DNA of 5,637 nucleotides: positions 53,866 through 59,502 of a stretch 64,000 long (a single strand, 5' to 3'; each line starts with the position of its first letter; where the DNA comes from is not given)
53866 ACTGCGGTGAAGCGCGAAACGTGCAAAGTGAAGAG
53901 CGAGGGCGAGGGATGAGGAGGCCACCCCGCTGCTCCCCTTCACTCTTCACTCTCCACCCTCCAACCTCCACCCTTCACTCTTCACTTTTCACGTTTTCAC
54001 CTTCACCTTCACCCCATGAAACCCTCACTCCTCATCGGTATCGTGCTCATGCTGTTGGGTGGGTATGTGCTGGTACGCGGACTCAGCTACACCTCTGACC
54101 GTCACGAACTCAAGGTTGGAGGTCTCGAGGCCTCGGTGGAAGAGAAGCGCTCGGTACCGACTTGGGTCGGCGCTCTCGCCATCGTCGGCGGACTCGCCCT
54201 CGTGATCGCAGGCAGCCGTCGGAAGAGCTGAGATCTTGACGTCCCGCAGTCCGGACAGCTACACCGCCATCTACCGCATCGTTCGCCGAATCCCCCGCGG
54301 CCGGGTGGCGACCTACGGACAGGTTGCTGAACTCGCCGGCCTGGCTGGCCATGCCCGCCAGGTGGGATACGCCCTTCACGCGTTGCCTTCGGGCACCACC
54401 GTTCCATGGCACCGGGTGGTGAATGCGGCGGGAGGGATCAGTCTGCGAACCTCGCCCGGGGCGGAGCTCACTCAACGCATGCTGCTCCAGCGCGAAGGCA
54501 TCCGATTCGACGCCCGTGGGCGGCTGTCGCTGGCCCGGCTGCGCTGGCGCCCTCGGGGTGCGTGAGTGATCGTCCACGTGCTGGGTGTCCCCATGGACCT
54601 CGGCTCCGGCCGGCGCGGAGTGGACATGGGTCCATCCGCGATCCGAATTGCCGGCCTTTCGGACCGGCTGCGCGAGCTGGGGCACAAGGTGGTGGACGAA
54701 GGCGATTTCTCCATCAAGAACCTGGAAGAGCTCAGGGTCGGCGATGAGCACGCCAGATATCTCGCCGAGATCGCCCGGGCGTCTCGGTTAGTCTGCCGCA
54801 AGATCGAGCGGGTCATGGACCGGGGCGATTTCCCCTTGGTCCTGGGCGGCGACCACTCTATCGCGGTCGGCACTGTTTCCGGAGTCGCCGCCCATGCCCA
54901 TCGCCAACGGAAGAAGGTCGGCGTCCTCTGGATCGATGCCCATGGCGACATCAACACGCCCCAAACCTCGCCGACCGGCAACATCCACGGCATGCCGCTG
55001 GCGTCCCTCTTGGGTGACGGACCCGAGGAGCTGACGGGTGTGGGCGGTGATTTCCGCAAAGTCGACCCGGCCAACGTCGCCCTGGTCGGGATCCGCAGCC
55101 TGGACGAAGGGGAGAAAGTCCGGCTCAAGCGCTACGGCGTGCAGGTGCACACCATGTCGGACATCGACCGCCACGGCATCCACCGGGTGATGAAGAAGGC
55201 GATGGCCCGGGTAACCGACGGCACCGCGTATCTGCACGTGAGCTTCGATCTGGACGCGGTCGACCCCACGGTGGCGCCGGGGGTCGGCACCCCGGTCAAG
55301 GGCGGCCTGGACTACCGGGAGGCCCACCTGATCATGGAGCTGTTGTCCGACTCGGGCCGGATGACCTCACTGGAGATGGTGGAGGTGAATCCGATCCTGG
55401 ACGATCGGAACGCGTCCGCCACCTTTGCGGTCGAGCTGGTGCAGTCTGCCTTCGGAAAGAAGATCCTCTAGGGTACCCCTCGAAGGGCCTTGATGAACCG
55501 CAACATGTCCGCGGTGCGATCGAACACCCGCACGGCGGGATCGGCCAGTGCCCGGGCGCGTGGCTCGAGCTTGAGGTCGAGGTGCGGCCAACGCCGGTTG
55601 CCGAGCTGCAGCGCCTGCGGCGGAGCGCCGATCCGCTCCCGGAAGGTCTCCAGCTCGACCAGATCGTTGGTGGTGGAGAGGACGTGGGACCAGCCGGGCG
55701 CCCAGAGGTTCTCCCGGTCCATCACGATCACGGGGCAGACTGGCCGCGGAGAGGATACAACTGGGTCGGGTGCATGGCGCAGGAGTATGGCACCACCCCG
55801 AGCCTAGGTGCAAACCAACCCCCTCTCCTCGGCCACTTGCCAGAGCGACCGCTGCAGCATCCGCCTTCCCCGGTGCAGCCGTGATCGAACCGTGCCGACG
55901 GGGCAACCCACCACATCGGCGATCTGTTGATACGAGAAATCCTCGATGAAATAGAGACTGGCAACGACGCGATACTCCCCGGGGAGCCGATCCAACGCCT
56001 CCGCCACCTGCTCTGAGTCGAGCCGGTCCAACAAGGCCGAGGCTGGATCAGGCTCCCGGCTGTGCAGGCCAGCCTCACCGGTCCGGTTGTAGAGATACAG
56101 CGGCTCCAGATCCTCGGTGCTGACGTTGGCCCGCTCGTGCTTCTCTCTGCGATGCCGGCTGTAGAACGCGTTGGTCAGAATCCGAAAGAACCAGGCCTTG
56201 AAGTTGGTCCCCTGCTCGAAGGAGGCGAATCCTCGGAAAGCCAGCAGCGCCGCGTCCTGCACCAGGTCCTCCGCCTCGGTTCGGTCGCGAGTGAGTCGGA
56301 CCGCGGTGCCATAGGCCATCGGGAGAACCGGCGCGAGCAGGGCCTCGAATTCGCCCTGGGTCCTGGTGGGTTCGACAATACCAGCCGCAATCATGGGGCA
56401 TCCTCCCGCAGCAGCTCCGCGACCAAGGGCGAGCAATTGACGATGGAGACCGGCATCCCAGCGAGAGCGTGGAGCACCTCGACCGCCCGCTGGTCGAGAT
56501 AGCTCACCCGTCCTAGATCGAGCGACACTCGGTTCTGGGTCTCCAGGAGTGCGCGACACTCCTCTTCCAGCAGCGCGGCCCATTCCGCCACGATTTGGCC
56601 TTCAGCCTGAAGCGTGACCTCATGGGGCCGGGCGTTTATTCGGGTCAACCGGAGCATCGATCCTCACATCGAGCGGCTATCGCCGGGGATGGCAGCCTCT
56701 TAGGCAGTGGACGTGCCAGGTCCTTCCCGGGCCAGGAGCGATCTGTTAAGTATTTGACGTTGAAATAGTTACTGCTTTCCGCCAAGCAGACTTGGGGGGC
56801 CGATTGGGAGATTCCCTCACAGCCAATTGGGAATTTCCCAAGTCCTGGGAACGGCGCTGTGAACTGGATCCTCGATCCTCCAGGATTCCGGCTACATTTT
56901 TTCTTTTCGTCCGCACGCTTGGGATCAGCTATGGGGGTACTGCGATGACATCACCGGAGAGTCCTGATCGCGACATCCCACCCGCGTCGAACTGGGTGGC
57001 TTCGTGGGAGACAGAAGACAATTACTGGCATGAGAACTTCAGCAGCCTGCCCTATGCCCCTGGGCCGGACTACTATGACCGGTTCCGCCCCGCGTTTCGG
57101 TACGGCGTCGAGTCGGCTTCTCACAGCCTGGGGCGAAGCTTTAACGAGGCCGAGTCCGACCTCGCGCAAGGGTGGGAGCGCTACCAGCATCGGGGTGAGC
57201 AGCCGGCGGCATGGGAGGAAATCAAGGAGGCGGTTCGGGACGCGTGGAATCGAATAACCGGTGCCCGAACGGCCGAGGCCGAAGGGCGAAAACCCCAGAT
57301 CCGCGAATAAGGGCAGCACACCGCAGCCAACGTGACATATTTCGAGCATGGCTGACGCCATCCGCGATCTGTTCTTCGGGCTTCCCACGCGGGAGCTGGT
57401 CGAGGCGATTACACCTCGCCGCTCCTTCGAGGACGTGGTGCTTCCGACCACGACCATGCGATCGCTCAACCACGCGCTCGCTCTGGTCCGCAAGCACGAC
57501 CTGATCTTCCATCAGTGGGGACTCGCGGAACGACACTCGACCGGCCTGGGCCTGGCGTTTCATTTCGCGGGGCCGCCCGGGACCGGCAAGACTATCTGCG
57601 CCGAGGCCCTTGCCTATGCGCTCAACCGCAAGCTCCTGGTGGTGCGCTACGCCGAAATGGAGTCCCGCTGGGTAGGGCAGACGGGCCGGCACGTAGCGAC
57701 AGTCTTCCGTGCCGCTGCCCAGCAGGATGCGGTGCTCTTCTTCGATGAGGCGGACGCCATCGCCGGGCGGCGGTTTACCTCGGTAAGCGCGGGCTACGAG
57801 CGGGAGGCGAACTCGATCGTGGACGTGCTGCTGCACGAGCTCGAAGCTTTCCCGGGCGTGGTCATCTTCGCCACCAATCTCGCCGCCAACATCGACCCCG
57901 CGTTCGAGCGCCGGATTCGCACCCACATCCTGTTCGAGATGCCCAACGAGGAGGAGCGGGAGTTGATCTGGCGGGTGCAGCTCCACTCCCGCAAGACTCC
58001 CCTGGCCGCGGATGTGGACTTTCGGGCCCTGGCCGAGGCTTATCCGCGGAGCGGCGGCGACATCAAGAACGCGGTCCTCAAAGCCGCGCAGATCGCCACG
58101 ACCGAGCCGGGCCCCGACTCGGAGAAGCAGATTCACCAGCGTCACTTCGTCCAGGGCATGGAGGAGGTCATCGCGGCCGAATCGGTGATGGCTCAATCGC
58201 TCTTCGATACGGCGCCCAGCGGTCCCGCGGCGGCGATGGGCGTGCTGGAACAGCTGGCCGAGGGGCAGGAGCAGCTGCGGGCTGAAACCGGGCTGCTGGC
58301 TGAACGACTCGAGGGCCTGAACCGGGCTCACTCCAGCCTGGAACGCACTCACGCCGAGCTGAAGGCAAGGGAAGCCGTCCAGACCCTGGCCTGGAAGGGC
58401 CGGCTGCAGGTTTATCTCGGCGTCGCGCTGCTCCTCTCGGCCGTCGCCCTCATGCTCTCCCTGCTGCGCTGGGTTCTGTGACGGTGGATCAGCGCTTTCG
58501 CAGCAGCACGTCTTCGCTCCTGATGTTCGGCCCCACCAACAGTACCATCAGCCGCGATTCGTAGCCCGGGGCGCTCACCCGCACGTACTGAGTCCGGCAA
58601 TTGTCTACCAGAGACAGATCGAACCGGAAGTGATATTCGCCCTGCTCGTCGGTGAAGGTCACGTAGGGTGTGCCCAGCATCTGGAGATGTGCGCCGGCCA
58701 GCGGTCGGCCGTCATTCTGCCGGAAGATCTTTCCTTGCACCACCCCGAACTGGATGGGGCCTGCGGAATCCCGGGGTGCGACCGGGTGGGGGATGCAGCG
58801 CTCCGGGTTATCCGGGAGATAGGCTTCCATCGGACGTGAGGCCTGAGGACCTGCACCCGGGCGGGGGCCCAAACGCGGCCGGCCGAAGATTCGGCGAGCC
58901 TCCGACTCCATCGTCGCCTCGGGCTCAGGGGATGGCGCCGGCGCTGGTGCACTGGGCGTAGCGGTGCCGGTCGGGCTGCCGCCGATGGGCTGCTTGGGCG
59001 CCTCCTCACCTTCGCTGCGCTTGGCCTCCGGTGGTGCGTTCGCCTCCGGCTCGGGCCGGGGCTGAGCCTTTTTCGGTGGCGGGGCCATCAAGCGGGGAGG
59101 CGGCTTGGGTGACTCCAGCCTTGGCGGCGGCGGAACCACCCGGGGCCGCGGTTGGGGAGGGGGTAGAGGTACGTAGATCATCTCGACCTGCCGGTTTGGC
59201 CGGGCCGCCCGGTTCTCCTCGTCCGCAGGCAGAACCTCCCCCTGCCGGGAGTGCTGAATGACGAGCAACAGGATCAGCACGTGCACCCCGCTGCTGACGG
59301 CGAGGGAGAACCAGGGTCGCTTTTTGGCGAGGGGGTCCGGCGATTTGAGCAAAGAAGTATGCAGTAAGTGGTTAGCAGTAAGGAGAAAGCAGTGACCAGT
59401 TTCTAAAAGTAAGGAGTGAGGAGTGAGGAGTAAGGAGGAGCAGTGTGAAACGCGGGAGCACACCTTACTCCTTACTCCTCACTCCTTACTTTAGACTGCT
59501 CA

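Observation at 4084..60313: Dispersed family of intergenic hairpins built from tandem 7-nt (once 9-nt) words, one different word per locus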

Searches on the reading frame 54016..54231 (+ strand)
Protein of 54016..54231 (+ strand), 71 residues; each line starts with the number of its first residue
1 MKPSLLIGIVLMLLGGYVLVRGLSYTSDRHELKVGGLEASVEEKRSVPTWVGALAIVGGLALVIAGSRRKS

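Call 21: find_encoding_contigs(protein=window:54016-54231:+, flank=10000, max_places=10)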
Protein window:54016-54231:+ (71 aa): 9 contigs read that carry it; 9 places shown.
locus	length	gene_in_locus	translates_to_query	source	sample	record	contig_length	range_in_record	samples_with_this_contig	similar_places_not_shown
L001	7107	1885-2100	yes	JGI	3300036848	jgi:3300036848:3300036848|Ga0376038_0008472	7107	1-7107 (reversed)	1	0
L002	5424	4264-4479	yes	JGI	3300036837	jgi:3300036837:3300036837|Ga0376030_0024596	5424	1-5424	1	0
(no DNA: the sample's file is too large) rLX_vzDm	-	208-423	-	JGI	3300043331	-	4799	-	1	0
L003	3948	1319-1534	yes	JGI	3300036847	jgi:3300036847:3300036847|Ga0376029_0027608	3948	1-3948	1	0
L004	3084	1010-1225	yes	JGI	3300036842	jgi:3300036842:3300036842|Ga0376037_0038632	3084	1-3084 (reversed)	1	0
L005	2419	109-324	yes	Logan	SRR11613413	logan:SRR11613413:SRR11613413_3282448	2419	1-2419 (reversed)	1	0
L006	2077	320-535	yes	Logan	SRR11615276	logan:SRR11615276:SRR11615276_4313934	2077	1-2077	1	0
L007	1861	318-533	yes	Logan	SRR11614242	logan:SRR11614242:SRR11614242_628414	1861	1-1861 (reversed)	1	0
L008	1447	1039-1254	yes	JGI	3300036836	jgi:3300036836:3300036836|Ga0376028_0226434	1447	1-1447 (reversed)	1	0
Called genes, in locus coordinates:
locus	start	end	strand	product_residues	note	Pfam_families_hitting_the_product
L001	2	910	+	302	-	?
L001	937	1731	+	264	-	PF00106:adh_short, PF08659:KR, PF13561:adh_short_C2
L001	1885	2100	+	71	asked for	-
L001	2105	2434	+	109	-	PF01035:DNA_binding_1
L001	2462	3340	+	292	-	PF00491:Arginase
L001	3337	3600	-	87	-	-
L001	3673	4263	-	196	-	PF04542:Sigma70_r2, PF08281:Sigma70_r4_2, PF04545:Sigma70_r4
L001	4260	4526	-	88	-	PF01740:STAS (faint), PF13466:STAS_2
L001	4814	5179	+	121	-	-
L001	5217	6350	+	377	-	PF00004:AAA, PF07728:AAA_5 (faint)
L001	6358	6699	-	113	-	PF13620:CarboxypepD_reg (weak), PF13715:CarbopepD_reg_2 (weak)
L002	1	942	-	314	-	?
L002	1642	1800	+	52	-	-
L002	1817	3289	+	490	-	PF05195:AMP_N, PF00557:Peptidase_M24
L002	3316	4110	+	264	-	PF00106:adh_short, PF08659:KR, PF13561:adh_short_C2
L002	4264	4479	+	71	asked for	-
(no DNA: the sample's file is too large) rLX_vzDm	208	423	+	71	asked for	-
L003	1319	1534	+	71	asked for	-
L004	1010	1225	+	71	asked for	-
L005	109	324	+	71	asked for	-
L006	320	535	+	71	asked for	-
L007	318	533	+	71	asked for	-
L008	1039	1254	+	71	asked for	-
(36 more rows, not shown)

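Call 82: search_protein_families(library=ncbifam, proteins=[window:54016-54231:+], max_evalue=0.01)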
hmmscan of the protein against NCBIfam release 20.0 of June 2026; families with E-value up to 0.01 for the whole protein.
window:54016-54231:+ (71 aa): 1 family
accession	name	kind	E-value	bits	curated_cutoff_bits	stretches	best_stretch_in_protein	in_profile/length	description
TIGR01167.1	LPXTG_anchor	domain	0.00041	20.9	15.9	0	46-70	11-33/34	LPXTG cell wall anchor domain-containing protein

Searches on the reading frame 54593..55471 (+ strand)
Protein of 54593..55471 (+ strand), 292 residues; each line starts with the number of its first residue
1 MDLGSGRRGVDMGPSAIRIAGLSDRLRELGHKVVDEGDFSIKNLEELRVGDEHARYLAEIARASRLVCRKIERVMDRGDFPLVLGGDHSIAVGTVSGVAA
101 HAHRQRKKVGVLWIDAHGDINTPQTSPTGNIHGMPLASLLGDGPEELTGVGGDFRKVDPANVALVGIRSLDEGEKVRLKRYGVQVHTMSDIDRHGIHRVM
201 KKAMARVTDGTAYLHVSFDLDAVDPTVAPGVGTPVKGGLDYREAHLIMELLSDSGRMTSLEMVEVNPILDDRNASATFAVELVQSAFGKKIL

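Call 23: find_related_loci(query=window:54593-55471:+, collection=genome_contigs, flank=10000)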
Query window:54593-55471:+ (292 aa) in genome_contigs; peptide patterns used: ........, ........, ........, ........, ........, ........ (x = any residue, [..] = any of these).
599 stretches matched a pattern (row limit reached: there are more); 383 encode a relative of the query (tblastn E <= 1e-3); the best 80 are kept; 80 distinct loci.
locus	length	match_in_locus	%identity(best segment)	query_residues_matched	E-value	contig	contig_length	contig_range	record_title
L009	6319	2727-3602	95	1-292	0e+0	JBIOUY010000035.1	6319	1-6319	MAG: Gemmatimonadales bacterium isolate MAG122 k127_153811, whole genome shotgun sequence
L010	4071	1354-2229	82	1-292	3e-166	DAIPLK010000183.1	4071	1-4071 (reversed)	MAG TPA_asm: Gemmatimonadales bacterium isolate CTOTU26080 NODE_22978_length_4071_cov_16.485060, whole genome shotgun se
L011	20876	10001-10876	82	1-292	1e-159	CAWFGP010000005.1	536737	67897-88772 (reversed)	MAG: uncultured Gemmatimonadales bacterium isolate MFD04944.bin.1.216 genome assembly, contig: contig_43507, whole genom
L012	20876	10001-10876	81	1-292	6e-158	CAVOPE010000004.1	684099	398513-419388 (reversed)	MAG: uncultured Gemmatimonadales bacterium isolate MFD00392.bin.1.345 genome assembly, contig: contig_4081, whole genome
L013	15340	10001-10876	82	1-292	4e-158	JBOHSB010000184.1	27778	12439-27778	MAG: Gemmatimonadales bacterium isolate TC-S_metawrap_bin.265 k127_4880395, whole genome shotgun sequence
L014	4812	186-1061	82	1-292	8e-161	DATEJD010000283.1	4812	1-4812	MAG TPA_asm: Gemmatimonadales bacterium isolate SMAG_U8855 k141_72194, whole genome shotgun sequence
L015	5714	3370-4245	81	1-292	3e-159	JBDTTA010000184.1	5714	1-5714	MAG: Gemmatimonadales bacterium isolate cluster3_bin.285 NODE_77175_length_5714_cov_11.452377, whole genome shotgun sequ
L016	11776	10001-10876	81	1-292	4e-158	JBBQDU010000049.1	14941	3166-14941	MAG: Gemmatimonadales bacterium isolate Co_metawrap_1143 Cmw_1143_k141_6554226_length_14941_cov_10.9946, whole genome sh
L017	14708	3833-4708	82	1-292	2e-157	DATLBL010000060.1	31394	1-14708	MAG TPA_asm: Gemmatimonadales bacterium isolate SMAG_U14297 k141_3967701, whole genome shotgun sequence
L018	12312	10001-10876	82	1-292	2e-157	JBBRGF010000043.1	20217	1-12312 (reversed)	MAG: Gemmatimonadales bacterium isolate Co_metawrap_2610 Cmw_2610_k141_16688861_length_20217_cov_10.0000, whole genome s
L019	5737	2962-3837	83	1-292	9e-159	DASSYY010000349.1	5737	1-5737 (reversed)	MAG TPA_asm: Gemmatimonadales bacterium isolate SMAG_U693 k141_180327, whole genome shotgun sequence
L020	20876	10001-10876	82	1-292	2e-156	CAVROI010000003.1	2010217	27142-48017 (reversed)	MAG: uncultured Gemmatimonadales bacterium isolate MFD04944.bin.1.29 genome assembly, contig: contig_49812, whole genome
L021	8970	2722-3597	82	1-292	9e-157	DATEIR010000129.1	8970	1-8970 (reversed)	MAG TPA_asm: Gemmatimonadales bacterium isolate SMAG_U8843 k141_2664448, whole genome shotgun sequence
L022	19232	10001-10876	80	1-292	3e-156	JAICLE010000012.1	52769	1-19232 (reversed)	MAG: Gemmatimonadales bacterium isolate GZL_HY_2_bin.118 k141_4364196_length_52769_cov_14.2626, whole genome shotgun seq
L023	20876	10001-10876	79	1-292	6e-156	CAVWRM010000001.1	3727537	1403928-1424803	MAG: uncultured Gemmatimonadales bacterium isolate MFD04944.bin.1.90 genome assembly, contig: contig_25021, whole genome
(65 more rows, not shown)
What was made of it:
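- On STRR (cyanobacteria): The organism is Gemmatimonadales (call 23).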

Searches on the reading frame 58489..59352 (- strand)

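Call 46: search_protein_families(library=pfam, proteins=[window:58489-59352:-])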
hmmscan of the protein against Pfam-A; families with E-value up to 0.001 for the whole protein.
window:58489-59352:- (287 aa): 2 families
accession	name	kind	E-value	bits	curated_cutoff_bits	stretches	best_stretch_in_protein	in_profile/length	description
PF13620.12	CarboxypepD_reg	-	9.8e-07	29.5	32.3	1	205-267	2-62/82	Carboxypeptidase regulatory-like domain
PF13715.12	CarbopepD_reg_2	-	4.2e-05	23.9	32.2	1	205-267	1-58/88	CarboxypepD_reg-like domain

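Call 82: search_protein_families(library=ncbifam, proteins=[window:58489-59352:-], max_evalue=0.01)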
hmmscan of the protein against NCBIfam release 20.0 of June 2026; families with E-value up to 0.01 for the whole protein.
window:58489-59352:- (287 aa): 0 families
